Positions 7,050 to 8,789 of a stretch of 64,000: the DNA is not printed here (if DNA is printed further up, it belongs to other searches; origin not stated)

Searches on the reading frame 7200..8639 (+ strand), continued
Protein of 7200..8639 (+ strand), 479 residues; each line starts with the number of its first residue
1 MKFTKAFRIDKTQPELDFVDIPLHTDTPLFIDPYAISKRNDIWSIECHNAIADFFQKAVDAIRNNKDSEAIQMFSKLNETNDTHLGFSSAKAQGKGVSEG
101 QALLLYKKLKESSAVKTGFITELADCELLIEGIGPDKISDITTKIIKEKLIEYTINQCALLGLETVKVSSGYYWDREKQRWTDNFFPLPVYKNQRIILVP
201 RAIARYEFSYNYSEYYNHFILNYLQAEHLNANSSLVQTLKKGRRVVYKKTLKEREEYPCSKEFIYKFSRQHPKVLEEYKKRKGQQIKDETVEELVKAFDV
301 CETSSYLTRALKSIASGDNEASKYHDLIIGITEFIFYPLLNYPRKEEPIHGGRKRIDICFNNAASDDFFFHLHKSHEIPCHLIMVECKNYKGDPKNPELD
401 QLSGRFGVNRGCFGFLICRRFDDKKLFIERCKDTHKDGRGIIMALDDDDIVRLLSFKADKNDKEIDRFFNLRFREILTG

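Call 25: find_related_loci(query=A1, collection=genome_contigs, flank=10000)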
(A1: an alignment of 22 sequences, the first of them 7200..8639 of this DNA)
Query A1 (479 aa) in genome_contigs; peptide patterns used: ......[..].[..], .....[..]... (x = any residue, [..] = any of these).
586 stretches matched a pattern; 377 encode a relative of the query (tblastn E <= 1e-3); the best 80 are kept; 80 distinct loci.
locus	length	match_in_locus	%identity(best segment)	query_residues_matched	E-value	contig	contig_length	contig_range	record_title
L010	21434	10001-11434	65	1-479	0e+0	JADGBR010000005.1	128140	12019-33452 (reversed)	MAG: Candidatus Omnitrophota bacterium isolate nW3bin14 nW3_bin14_NODE_5_length_128140_cov_5.151172, whole genome shotgu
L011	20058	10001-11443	54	3-477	3e-164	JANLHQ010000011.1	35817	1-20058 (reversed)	MAG: Candidatus Azambacteria bacterium isolate P6-21 k99_7347, whole genome shotgun sequence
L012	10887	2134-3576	53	3-477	4e-162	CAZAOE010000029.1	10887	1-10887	MAG TPA_asm: uncultured Gammaproteobacteria bacterium isolate SRP178699_co1_436 genome assembly, contig: NODE_8246_lengt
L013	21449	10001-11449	51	1-477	9e-161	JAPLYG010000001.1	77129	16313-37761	MAG: Candidatus Parcubacteria bacterium isolate LacPavin_0920_SED5_MAG_38_14 LacPavin_0920_SED5_scaffold_3108520, whole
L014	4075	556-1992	52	1-477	4e-163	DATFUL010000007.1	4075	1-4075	MAG TPA_asm: Patescibacteria group bacterium isolate SMAG_U9436 k141_1380300, whole genome shotgun sequence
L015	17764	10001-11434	52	3-477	1e-157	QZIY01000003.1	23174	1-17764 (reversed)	MAG: Candidatus Parcubacteria bacterium isolate SURF_53 Ga0104751_1003312, whole genome shotgun sequence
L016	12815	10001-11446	51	2-477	1e-156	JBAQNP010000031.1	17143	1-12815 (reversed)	MAG: Candidatus Moraniibacteriota bacterium isolate MFD12002_ilm_asm_bin49 k127_30733, whole genome shotgun sequence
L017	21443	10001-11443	50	3-477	3e-156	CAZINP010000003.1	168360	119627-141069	MAG TPA_asm: uncultured Gammaproteobacteria bacterium isolate binchicken_co27_465 genome assembly, contig: NODE_108_leng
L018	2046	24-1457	50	3-477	7e-167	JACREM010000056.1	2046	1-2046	MAG: Candidatus Gottesmanbacteria bacterium isolate NC_groundwater_1699_Pr3_B-0.1um_43_117 SR-2_scaffold_141_1800361, wh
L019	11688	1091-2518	51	1-477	3e-152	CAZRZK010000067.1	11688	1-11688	MAG TPA_asm: uncultured Pseudobdellovibrionaceae bacterium isolate SRP342105_co2_9 genome assembly, contig: NODE_5871_le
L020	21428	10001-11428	51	1-477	3e-152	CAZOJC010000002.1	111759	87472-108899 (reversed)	MAG TPA_asm: uncultured Candidatus Peribacteria bacterium isolate SRP342105_co3_137 genome assembly, contig: NODE_65_len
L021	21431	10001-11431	49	1-477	2e-150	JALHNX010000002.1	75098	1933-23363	MAG: Pyrinomonadaceae bacterium isolate Bin_76_1 c_000000001979, whole genome shotgun sequence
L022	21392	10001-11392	49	1-467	5e-150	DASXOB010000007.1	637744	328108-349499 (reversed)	MAG TPA_asm: Chthoniobacterales bacterium isolate SMAG_U5369 k141_3821866, whole genome shotgun sequence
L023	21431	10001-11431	48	1-477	2e-149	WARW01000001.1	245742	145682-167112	MAG: Patescibacteria group bacterium isolate AMAZON02 genome_1, whole genome shotgun sequence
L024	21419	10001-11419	48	1-476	2e-149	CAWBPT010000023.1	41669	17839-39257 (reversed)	MAG: uncultured delta proteobacterium isolate MFD04408.bin.1.190 genome assembly, contig: contig_32039, whole genome sho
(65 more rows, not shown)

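Call 32: predict_structure(alignment_id=A1)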
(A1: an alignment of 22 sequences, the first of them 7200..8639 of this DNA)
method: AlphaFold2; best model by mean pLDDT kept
length: 479 residues; sequences in the alignment: 22
mean_pLDDT: 83.1   pTM: 0.86
mean pLDDT of the five models: 83.1, 76.6, 75.6, 74.2, 72.3
residues with pLDDT >= 90: 185; 70-90: 224; 50-70: 49; < 50: 21
segments of 3 or more residues with pLDDT < 50: 88-92, 233-237, 239-241, 349-354
pLDDT, mean of each block of 10 residues (from residue 1): 92 92 84 86 92 90 90 82 67 64 83 70 53 77 92 94 93 91 95 91 85 86 83 51 67 84 82 85 75 77 95 87 89 93 74 63 91 89 85 60 77 90 86 90 94 96 95 85
secondary structure, 60 per line:
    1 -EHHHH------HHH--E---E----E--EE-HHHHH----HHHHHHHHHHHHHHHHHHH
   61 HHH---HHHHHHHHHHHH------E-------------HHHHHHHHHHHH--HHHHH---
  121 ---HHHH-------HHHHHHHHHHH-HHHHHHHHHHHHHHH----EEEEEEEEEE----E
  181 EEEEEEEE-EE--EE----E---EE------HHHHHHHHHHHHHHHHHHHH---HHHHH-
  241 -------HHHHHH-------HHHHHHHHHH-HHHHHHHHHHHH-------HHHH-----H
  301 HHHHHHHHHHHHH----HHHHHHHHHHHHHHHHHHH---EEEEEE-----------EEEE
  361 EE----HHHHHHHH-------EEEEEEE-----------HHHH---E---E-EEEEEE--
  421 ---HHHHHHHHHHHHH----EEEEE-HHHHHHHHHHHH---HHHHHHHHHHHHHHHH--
elements in order: H3-6 H33-37 H42-63 H67-78 H99-110 H113-117 H124-127 H135-145 H147-161 E166-175 E180-188 H212-231 H235-239 H248-253 H261-270 H272-283 H291-294 H300-313 H318-336 E340-345 E357-362 H367-374 E382-388 H400-403 E413-418 H424-436 E441-445 H447-458 H462-477

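Call 46: list_cluster_members(proteins=[P0001, P0121])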
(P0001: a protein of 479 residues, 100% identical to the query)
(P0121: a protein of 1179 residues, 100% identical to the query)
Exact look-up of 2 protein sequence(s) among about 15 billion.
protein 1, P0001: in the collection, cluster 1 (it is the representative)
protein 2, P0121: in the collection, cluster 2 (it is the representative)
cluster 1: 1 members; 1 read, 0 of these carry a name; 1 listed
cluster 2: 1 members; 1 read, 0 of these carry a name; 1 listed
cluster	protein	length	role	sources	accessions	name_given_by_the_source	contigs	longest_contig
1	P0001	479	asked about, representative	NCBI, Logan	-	-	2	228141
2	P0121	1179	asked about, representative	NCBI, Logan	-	-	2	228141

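Call 59: search_solved_structures(query=A1, max_evalue=1)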
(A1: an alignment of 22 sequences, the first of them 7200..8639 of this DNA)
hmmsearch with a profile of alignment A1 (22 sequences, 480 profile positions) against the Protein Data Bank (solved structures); distinct sequences matched with E-value up to 1: 0.

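Call 68: search_protein_families(library=padloc, alignment_id=A4, max_evalue=0.00001)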
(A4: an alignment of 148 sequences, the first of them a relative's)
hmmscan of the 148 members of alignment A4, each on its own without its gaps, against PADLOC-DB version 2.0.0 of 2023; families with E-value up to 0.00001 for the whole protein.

A. member 1, L002:6402-7199:+ (265 aa): 0 families

B. families by the number of members that match (of 148 scanned): 321 families (the first 25 are shown)
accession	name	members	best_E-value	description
PDLC04140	mad8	5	3.1e-30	mads_8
PDLC05014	PDC-S41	4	5.9e-19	-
PDLC02372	Nhi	4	1.3e-12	-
PDLC04097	HerA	3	5.9e-177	-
PDLC03107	Specificity_I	3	4.8e-65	Type I specificity subunit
PDLC04105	HerA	3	4.2e-64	-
PDLC04102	HerA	3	3.2e-60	-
PDLC04098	HerA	3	1.7e-55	-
PDLC04103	HerA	3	7.4e-52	-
PDLC04106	HerA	3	1.8e-48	-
PDLC03100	Specificity_I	3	1.1e-46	Type I specificity subunit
PDLC03179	Specificity_I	3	2.2e-45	Type I specificity subunit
PDLC03189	Specificity_I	3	7.2e-45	Type I specificity subunit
PDLC03169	Specificity_I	3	1.7e-42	Type I specificity subunit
PDLC03069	Specificity_I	3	2e-41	Type I specificity subunit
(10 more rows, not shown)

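Call 69: search_protein_families(library=pfam, alignment_id=A4, max_evalue=0.00001)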
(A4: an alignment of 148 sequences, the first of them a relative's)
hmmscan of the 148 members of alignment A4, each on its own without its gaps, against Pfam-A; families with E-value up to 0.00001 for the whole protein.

A. member 1, L002:6402-7199:+ (265 aa): 2 families
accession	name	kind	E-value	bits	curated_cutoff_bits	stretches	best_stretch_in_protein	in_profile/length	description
PF00950.22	ABC-3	-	3.5e-65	220.5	20.1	1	6-260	1-255/258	ABC 3 transport family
PF01032.23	FecCD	-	9.8e-06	25.3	26.5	1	59-240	101-286/311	FecCD transport family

B. families by the number of members that match (of 148 scanned): 113 families (the first 25 are shown)
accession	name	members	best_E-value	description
PF00589.27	Phage_integrase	5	3.6e-34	Phage integrase family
PF09848.15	SLFN-g3_helicase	4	7.5e-99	Schlafen group 3, DNA/RNA helicase domain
PF00239.26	Resolvase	4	2e-40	Resolvase, N terminal domain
PF07508.19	Recombinase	4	6.6e-19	Recombinase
PF01935.23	DUF87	3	5.9e-41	Helicase HerA, central domain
PF01420.25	Methylase_S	3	5.7e-34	Type I restriction modification DNA specificity domain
PF03235.19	GmrSD_N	3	1.2e-32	GmrSD restriction endonuclease, N-terminal domain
PF13408.12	Zn_ribbon_recom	3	1.5e-16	Recombinase zinc beta ribbon domain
PF01850.27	PIN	3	1.2e-11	PIN domain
PF13401.12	AAA_22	3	8.1e-07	AAA domain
PF04851.21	ResIII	3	2.1e-06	Type III restriction enzyme, res subunit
PF02867.20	Ribonuc_red_lgC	2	9.1e-142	Ribonucleotide reductase, barrel domain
PF00488.27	MutS_V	2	5.4e-82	MutS domain V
PF13175.12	AAA_15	2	1.9e-34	AAA ATPase domain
PF00317.26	Ribonuc_red_lgN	2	1e-23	Ribonucleotide reductase, all-alpha domain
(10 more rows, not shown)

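Call 71: search_dna_similar(query=window:7200-8639:+, collection=plasmids, mode=protein, max_rows=15)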
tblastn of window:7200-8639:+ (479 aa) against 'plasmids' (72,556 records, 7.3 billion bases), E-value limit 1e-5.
Records with a match: 21; places in all: 23; records where one place covers at least 80% of the query: 1.
Best place of each record, by identity: <60% 21.
By first word of the organism name: Bacillus 7; Acinetobacter 4; Rhodococcus 4; Listeria 2; Corynebacterium 1; Lacticaseibacillus 1; Paenibacillus 1; Clostridium 1.
By predicted mobility (MOB-suite, as given by PLSDB): non-mobilizable 15; mobilizable 4; conjugative 2.
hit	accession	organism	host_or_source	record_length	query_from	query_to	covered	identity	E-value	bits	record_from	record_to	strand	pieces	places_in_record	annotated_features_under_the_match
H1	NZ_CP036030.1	Bacillus mycoides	cell culture,soil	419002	1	464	97%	42.0%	6e-101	338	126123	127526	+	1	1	hypothetical protein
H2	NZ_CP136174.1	Acinetobacter baumannii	hospital environment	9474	6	280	57%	29.0%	4e-10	70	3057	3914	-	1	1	hypothetical protein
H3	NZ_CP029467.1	Bacillus amyloliquefaciens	whole organism,soil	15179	1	255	53%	31.1%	3e-19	99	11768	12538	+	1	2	hypothetical protein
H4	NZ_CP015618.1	Acinetobacter schindleri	cell culture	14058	3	281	58%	28.2%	3e-21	104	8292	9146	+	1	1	hypothetical protein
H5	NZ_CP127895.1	Acinetobacter sp. SAAs470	cell culture,lake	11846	6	280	57%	28.0%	4e-13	80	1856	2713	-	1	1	hypothetical protein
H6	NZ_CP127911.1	Acinetobacter sp. SAAs474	cell culture,lake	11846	6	280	57%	28.0%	4e-13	80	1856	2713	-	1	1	hypothetical protein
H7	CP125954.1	Bacillus sp. BTAI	cell culture,Soil environment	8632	1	280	58%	27.1%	1e-17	94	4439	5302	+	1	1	record has no annotation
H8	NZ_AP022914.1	Bacillus cereus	-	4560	1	279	58%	26.5%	7e-16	88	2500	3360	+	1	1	hypothetical protein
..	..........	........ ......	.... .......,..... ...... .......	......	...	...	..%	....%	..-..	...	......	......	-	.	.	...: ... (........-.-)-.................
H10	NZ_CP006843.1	Corynebacterium glyciniphilum AJ 3170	-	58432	7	276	56%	27.0%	2e-9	68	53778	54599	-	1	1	hypothetical protein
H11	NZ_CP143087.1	Lacticaseibacillus paracasei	-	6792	2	278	58%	25.3%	2e-7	62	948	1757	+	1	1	hypothetical protein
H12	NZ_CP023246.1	Bacillus cereus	bacteria,pure culture,air in Laboratory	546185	311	476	35%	41.6%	1e-30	133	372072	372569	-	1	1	DNA cytosine methyltransferase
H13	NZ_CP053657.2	Bacillus cereus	culture,soil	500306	1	279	58%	24.0%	1e-13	81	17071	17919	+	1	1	hypothetical protein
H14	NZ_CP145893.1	Paenibacillus amylolyticus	whole organism,soil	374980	304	477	36%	37.9%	1e-29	130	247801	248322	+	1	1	hypothetical protein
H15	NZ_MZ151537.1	Listeria seeligeri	-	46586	2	244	51%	25.9%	1e-7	62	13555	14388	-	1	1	hypothetical protein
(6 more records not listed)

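Call 72: search_dna_similar(query=window:7200-8639:+, collection=phages, mode=protein, max_rows=10)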
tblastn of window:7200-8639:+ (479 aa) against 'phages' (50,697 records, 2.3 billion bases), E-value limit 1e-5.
No match.

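Call 74: get_annotated_region(hit=H9, flank=5000)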
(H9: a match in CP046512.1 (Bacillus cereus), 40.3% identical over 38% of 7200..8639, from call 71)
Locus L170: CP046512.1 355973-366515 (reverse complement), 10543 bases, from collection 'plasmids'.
description: Bacillus cereus strain JHU plasmid p1, complete sequence
organism: Bacillus cereus (NCBI taxid 1396)
taxonomy: Bacteria; Bacillota; Bacilli; Bacillales; Bacillaceae; Bacillus; Bacillus cereus
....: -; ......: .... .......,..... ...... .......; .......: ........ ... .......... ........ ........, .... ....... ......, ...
typing (MOB-suite, as given by PLSDB): non-mobilizable; replicon rep_cluster_125; mating-pair formation MPF_T
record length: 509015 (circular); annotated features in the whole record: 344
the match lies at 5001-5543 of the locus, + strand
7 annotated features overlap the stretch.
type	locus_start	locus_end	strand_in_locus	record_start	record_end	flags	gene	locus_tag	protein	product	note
CDS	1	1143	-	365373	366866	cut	-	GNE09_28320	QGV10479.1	hypothetical protein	-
CDS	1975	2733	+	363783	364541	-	-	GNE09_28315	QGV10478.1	hypothetical protein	-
CDS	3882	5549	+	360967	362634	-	dcm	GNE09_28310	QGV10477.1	DNA (cytosine-5-)-methyltransferase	-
CDS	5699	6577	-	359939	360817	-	-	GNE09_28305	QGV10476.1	hypothetical protein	-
CDS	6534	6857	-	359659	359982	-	-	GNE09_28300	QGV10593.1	DUF559 domain-containing protein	-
CDS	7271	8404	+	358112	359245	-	-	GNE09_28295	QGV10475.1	hypothetical protein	-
CDS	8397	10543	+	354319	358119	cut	-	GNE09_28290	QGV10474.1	hypothetical protein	-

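Call 75: get_annotated_region(hit=H4, flank=4000)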
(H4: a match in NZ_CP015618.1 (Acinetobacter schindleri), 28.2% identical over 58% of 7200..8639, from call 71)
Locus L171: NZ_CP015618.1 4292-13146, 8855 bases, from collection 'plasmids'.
description: Acinetobacter schindleri strain ACE plasmid p3AsACE, complete sequence
organism: Acinetobacter schindleri (NCBI taxid 108981)
taxonomy: Bacteria; Pseudomonadota; Gammaproteobacteria; Moraxellales; Moraxellaceae; Acinetobacter; Acinetobacter schindleri
host: -; source: cell culture; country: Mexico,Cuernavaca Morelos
typing (MOB-suite, as given by PLSDB): non-mobilizable; replicon rep_cluster_1902
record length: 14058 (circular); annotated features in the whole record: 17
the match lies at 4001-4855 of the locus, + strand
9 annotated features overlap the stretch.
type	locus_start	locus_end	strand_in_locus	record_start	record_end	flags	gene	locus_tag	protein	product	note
CDS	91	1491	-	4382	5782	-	-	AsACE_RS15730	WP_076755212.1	hypothetical protein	-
CDS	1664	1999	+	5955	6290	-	-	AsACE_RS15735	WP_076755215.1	helix-turn-helix domain-containing protein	-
CDS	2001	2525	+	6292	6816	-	-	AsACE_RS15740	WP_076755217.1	type II toxin-antitoxin system PemK/MazF family toxin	-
CDS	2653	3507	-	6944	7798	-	-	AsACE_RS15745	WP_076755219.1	ImmA/IrrE family metallo-endopeptidase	-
CDS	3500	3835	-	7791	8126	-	-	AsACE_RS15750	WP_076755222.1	helix-turn-helix transcriptional regulator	-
CDS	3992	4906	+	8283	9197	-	-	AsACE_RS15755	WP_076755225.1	hypothetical protein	-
CDS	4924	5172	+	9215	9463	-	-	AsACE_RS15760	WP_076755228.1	hypothetical protein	-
CDS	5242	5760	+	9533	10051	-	-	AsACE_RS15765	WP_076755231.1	hypothetical protein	-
CDS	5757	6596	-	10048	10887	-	-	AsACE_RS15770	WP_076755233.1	hypothetical protein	-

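Call 76: get_annotated_region(hit=H8, flank=3000)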
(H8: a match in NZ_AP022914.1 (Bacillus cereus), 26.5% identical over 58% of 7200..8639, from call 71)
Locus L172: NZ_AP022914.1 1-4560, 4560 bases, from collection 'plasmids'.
description: Bacillus cereus strain MRY14-0100 plasmid pMRY14-0100_7, complete sequence
organism: Bacillus cereus (NCBI taxid 1396)
taxonomy: Bacteria; Bacillota; Bacilli; Bacillales; Bacillaceae; Bacillus; Bacillus cereus
host: -; source: -; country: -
typing (MOB-suite, as given by PLSDB): non-mobilizable
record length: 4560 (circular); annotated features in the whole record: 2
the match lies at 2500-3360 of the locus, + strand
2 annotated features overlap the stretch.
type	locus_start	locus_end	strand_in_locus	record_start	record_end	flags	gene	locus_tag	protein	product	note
CDS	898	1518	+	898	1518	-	-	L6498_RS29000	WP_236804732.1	helix-turn-helix domain-containing protein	GO:0006355 - regulation of DNA-templated transcription [Evidence IEA]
CDS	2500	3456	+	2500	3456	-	-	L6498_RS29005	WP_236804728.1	hypothetical protein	-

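Call 77: get_annotated_region(hit=H1, flank=6000)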
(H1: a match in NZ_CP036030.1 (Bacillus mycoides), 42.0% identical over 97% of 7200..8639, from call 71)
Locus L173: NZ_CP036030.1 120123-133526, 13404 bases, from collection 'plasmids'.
description: Bacillus mycoides strain BPN54/2 plasmid p419
organism: Bacillus mycoides (NCBI taxid 1405)
taxonomy: Bacteria; Bacillota; Bacilli; Bacillales; Bacillaceae; Bacillus; Bacillus mycoides
host: -; source: cell culture,soil; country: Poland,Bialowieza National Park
typing (MOB-suite, as given by PLSDB): non-mobilizable; replicon rep_cluster_164
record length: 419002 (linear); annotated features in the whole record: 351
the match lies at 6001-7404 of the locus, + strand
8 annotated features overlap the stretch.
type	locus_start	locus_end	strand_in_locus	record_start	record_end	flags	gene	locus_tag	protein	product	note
CDS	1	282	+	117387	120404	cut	-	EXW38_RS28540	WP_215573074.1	DEAD/DEAH box helicase family protein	-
CDS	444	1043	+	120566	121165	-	-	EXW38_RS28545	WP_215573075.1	hypothetical protein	-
CDS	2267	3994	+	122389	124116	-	-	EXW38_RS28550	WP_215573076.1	TOPRIM nucleotidyl transferase/hydrolase domain-containing protein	-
CDS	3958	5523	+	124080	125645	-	-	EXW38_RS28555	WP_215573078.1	UvrD-helicase domain-containing protein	-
CDS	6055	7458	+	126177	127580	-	-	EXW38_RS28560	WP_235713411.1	hypothetical protein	-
CDS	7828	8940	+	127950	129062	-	-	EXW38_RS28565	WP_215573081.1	site-specific integrase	GO:0015074 - DNA integration [Evidence IEA]; GO:0006310 - DNA recombination [Evidence IEA]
CDS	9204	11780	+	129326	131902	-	-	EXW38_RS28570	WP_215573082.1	AAA family ATPase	-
CDS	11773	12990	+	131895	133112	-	-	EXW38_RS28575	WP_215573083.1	McrC family protein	-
